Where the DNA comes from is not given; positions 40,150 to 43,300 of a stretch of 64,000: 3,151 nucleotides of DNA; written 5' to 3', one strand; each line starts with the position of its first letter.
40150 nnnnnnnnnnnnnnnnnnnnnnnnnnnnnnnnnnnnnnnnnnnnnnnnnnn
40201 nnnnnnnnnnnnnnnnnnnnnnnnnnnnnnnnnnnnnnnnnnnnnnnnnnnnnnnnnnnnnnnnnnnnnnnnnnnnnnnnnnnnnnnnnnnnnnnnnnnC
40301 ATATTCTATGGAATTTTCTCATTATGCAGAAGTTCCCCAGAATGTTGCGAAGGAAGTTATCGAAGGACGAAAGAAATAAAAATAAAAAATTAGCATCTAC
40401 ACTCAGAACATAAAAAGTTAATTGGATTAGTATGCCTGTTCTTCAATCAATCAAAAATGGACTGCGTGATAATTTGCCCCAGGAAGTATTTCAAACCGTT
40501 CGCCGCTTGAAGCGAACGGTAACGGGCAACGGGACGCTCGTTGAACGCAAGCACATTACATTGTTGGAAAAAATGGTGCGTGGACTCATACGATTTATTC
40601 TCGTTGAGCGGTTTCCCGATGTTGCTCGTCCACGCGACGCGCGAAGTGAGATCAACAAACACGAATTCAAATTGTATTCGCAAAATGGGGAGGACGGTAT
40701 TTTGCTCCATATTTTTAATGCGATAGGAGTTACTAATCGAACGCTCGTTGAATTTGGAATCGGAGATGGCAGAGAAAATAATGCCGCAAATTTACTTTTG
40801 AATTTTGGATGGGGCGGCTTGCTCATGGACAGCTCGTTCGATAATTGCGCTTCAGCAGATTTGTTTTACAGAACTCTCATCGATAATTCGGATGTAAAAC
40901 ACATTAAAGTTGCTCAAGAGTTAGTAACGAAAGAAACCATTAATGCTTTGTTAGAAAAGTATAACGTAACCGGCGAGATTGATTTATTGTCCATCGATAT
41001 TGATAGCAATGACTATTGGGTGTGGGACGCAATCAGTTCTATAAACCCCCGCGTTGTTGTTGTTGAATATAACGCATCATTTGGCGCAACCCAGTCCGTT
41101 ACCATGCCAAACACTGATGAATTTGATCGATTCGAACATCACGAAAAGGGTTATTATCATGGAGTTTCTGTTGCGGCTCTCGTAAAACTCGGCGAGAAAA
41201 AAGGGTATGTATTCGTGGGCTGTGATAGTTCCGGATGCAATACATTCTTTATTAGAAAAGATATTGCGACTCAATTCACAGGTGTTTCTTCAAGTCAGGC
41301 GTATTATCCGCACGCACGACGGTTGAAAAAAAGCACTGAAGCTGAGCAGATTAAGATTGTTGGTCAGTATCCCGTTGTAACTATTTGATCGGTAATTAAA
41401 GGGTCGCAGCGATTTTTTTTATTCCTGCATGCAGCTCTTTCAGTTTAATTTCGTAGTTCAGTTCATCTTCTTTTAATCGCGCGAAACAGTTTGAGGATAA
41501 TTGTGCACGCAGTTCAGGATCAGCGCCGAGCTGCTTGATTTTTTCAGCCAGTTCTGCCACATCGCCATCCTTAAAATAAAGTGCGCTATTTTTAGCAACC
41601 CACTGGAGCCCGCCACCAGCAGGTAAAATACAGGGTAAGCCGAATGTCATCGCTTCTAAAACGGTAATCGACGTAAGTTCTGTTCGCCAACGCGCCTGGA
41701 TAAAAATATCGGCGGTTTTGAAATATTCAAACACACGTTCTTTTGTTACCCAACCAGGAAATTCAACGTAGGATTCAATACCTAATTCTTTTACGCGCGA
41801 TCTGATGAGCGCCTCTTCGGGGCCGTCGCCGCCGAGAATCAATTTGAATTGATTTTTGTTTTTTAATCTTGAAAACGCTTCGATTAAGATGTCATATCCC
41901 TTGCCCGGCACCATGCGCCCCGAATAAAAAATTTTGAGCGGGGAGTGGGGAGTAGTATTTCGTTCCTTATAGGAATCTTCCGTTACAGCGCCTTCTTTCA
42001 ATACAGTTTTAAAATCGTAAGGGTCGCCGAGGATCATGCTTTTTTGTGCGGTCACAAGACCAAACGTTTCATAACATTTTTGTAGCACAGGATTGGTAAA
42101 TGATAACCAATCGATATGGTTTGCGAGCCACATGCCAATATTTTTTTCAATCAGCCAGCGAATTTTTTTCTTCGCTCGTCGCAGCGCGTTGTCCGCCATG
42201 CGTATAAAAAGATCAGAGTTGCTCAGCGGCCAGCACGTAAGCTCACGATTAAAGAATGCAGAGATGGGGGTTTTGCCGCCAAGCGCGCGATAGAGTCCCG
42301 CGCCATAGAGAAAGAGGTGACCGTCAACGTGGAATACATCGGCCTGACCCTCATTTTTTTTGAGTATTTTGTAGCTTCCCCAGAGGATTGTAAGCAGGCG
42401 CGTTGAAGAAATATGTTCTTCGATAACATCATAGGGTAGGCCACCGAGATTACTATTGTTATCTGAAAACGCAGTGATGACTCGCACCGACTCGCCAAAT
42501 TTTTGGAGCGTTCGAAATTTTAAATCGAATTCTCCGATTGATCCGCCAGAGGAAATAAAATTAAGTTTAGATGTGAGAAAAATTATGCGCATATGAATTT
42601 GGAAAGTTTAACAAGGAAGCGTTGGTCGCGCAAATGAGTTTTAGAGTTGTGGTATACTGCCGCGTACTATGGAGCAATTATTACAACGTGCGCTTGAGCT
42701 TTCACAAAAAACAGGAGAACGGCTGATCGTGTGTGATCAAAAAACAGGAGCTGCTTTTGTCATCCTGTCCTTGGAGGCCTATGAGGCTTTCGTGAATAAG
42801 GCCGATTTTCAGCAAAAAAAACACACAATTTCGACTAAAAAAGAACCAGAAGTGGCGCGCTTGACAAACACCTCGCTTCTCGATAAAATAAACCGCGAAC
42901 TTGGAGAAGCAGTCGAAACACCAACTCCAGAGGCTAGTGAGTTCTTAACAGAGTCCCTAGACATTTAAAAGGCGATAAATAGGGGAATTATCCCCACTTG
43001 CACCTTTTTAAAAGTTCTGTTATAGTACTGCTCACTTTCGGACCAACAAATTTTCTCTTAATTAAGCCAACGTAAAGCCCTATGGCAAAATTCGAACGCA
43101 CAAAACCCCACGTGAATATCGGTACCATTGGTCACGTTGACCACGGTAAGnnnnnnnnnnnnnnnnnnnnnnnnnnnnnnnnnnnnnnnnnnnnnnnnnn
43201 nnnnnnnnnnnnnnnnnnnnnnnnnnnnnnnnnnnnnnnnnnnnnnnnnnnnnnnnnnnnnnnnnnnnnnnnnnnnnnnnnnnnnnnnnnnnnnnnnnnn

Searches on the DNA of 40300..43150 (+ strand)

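Call 82: search_rna_families(source=L089, start=6380, end=6660, threshold=evalue, max_evalue=1)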
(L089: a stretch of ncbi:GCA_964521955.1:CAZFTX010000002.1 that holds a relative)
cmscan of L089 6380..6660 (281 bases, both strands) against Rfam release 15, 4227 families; matches with E-value up to 1: 1.
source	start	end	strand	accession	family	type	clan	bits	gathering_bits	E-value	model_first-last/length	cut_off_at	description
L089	6403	6463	-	RF02475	GlsR6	Gene; snRNA; snoRNA; CD-box;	-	17.1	75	0.087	1-59/59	no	Small nucleolar RNA GlsR6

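Call 83: search_rna_families(source=window, start=40300, end=43150, threshold=evalue, max_evalue=1)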
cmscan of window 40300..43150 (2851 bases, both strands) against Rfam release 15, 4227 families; matches with E-value up to 1: 0.
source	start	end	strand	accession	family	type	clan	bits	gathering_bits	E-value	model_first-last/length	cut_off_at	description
